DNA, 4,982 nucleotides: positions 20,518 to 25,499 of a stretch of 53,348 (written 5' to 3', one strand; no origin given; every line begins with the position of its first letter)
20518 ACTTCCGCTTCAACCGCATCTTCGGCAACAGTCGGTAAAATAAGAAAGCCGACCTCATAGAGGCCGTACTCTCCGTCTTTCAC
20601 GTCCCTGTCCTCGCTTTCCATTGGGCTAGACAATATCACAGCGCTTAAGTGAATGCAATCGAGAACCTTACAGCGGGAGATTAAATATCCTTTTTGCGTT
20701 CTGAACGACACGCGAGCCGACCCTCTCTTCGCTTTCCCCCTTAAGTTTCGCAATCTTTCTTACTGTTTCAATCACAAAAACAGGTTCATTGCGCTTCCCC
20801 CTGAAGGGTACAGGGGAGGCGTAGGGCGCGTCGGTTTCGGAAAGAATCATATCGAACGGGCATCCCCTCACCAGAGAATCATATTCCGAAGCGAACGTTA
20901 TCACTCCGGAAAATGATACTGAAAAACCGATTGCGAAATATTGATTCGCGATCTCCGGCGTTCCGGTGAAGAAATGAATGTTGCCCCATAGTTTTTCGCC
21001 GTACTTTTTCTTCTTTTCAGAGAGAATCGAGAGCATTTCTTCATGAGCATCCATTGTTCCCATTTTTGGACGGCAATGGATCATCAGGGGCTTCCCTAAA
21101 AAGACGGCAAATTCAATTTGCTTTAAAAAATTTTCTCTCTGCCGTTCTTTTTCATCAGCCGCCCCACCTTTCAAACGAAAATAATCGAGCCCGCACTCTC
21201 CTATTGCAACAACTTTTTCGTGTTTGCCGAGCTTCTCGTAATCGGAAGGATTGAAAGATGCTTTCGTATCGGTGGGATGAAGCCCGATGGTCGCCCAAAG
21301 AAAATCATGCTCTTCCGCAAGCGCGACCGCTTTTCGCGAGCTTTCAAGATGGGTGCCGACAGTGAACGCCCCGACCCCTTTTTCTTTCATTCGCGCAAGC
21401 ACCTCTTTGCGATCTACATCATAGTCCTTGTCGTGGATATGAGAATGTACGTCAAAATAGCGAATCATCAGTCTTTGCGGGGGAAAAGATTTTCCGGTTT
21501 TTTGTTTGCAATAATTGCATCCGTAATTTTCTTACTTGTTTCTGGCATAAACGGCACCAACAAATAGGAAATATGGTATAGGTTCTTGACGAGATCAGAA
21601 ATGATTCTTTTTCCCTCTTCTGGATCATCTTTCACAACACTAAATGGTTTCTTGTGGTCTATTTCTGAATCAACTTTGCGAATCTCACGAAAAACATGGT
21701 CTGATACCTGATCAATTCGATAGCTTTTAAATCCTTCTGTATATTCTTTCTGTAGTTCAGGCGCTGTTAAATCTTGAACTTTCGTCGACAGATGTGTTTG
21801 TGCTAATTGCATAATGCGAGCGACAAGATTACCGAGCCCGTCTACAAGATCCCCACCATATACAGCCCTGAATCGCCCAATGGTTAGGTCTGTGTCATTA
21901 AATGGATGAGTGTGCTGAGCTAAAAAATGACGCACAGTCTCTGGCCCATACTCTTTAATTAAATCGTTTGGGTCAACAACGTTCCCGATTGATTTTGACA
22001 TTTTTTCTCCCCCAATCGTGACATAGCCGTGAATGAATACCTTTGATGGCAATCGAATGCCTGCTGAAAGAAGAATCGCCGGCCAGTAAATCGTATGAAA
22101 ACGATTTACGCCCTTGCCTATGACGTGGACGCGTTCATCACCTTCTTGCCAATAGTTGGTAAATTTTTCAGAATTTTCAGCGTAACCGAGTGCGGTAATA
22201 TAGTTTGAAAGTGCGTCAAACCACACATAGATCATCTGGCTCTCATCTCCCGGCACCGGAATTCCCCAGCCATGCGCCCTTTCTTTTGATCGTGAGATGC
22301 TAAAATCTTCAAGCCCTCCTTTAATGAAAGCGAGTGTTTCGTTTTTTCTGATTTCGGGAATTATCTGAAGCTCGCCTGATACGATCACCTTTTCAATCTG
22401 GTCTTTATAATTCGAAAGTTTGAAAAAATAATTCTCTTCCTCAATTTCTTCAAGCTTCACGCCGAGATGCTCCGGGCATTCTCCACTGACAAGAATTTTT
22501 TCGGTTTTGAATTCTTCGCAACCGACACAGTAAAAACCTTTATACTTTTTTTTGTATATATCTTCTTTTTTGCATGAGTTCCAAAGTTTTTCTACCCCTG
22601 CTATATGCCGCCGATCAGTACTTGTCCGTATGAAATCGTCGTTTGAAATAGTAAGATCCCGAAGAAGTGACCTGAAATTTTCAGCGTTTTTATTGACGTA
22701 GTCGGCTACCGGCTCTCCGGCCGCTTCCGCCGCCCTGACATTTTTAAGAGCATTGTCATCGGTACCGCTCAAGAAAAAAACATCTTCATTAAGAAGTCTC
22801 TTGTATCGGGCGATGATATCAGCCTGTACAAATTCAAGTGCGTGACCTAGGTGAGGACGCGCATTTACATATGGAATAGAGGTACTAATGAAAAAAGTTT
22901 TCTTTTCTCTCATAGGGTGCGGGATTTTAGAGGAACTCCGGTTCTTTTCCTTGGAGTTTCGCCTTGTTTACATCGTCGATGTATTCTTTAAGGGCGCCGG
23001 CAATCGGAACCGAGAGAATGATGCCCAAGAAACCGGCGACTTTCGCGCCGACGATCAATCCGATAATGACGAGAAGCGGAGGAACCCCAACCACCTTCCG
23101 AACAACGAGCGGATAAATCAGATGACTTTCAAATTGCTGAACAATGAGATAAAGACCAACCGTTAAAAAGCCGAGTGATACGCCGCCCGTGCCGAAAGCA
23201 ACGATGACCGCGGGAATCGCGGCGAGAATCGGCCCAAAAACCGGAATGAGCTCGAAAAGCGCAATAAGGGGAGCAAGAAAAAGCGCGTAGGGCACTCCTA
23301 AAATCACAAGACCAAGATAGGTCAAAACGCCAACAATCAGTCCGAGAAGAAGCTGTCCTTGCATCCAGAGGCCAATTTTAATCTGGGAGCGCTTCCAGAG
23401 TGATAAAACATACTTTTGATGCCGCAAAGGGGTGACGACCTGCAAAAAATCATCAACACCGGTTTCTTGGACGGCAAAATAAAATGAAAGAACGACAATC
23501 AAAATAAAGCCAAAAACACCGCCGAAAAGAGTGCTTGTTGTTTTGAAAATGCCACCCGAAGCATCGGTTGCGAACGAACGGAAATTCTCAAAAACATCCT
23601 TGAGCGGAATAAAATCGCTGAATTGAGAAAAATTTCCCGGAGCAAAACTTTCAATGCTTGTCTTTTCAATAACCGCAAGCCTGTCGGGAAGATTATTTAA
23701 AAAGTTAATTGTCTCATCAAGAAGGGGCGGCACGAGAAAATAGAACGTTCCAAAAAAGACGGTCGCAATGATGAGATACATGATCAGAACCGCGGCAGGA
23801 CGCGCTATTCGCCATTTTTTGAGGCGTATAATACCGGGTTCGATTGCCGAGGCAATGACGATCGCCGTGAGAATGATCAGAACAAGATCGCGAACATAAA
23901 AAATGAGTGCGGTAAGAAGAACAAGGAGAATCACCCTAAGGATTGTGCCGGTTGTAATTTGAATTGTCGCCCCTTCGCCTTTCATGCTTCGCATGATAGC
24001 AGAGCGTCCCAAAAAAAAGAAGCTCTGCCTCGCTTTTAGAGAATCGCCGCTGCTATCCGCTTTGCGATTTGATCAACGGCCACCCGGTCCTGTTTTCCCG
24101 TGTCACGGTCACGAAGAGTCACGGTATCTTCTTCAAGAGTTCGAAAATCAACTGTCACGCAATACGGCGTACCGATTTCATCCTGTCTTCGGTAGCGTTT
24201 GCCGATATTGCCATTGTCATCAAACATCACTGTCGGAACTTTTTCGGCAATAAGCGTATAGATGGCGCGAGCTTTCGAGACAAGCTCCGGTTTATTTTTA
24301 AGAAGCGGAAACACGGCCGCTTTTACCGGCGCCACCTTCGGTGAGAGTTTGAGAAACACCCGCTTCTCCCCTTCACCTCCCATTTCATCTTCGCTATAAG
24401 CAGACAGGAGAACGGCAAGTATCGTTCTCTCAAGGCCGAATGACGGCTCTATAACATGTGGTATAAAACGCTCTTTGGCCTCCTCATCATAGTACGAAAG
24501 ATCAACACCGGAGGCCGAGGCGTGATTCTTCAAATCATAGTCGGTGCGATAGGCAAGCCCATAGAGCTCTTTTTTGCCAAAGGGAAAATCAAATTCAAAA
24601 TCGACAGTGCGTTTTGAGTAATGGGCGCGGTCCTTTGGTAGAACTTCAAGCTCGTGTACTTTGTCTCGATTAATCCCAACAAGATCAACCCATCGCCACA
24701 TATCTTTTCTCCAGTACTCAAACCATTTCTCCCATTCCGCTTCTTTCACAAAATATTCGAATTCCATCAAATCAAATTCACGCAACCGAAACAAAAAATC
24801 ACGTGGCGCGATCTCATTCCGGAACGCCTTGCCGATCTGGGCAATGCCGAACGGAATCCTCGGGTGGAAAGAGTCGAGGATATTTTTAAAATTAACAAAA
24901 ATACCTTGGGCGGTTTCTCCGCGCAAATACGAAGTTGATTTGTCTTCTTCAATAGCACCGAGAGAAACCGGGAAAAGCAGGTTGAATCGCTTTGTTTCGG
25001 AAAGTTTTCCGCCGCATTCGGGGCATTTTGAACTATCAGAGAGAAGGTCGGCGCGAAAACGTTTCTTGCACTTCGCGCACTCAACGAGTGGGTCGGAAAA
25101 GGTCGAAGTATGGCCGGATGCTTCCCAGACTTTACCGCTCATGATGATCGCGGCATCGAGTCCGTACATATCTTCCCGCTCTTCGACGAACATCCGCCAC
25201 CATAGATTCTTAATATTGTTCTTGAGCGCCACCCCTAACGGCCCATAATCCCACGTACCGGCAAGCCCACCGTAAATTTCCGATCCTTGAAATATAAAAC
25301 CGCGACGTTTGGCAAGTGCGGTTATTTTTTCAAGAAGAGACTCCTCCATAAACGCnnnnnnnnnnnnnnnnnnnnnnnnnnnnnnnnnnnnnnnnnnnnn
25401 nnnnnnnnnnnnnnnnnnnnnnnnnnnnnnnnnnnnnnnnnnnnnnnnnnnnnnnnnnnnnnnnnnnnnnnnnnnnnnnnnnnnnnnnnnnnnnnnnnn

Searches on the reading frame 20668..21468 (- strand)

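Call 57: search_protein_families(library=pfam, proteins=[window:20668-21468:-], max_evalue=0.001)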
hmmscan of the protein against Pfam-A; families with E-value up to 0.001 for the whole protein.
window:20668-21468:- (266 aa): 1 family
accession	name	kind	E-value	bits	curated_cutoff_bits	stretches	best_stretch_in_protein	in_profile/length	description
PF01026.27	TatD_DNase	-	4.3e-67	226.6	27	1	5-263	1-253/253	TatD related DNase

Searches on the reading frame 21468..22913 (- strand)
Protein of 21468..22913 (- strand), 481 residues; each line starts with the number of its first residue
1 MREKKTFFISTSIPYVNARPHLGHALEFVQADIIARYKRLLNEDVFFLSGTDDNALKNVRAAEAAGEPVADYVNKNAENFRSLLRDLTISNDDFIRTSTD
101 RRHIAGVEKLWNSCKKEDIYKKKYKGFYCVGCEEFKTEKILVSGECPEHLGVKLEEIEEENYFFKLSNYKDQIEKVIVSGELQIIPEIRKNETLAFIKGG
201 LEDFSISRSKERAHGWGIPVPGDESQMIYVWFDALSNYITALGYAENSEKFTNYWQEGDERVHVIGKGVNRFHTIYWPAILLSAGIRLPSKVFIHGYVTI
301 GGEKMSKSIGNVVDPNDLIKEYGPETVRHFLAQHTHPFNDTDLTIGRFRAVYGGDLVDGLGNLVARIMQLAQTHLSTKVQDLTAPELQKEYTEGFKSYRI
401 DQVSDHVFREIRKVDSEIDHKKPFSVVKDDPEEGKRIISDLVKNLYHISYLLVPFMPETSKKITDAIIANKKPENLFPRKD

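Call 57: search_protein_families(library=pfam, proteins=[window:21468-22913:-], max_evalue=0.001)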
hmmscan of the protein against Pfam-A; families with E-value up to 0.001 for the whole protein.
window:21468-22913:- (481 aa): 4 families
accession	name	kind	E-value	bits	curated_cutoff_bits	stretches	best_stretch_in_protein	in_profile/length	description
PF09334.17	tRNA-synt_1g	-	1.3e-96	324.2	20.1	2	157-368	178-391/391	tRNA synthetases class I (M)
PF00133.28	tRNA-synt_1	-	1.5e-22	80.4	22.7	2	226-341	297-411/414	tRNA synthetases class I (I, L, M and V)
PF01406.26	tRNA-synt_1e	-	2.9e-15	56.9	27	2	291-335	239-284/301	tRNA synthetases class I (C) catalytic domain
PF01921.24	tRNA-synt_1f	-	7.8e-05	22.2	27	0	300-348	278-325/360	tRNA synthetases class I (K)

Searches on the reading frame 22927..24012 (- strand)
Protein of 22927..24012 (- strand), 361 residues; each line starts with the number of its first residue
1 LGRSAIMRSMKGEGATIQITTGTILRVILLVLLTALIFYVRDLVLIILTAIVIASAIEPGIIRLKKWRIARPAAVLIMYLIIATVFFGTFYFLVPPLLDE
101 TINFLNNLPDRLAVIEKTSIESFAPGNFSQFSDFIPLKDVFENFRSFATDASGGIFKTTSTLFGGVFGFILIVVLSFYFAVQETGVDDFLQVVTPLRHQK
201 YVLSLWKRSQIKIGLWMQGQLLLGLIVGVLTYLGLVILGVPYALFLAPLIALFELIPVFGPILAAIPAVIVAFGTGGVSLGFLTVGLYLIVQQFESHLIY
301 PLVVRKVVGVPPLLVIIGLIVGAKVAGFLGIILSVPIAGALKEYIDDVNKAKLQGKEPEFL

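Call 57: search_protein_families(library=pfam, proteins=[window:22927-24012:-], max_evalue=0.001)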
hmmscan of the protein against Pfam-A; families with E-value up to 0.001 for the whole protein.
window:22927-24012:- (361 aa): 1 family
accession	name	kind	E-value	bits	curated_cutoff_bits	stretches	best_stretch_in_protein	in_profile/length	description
PF01594.21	AI-2E_transport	-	9.4e-58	196.4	34.3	1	27-347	5-325/327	AI-2E family transporter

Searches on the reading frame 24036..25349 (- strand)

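Call 57: search_protein_families(library=pfam, proteins=[window:24036-25349:-], max_evalue=0.001)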
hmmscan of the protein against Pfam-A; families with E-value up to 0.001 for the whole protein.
window:24036-25349:- (437 aa): 3 families
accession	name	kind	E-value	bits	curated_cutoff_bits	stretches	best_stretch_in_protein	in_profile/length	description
PF03129.25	HGTP_anticodon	-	1.7e-20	73.4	21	1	343-433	1-92/94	Anticodon binding domain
PF00587.30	tRNA-synt_2b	-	1.8e-11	44.9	29.3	1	136-314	7-176/179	tRNA synthetase class II core domain (G, H, P, S and T)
PF23455.1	DUF7129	-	0.00018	21.6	30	1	88-116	11-37/45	Domain of unknown function (DUF7129)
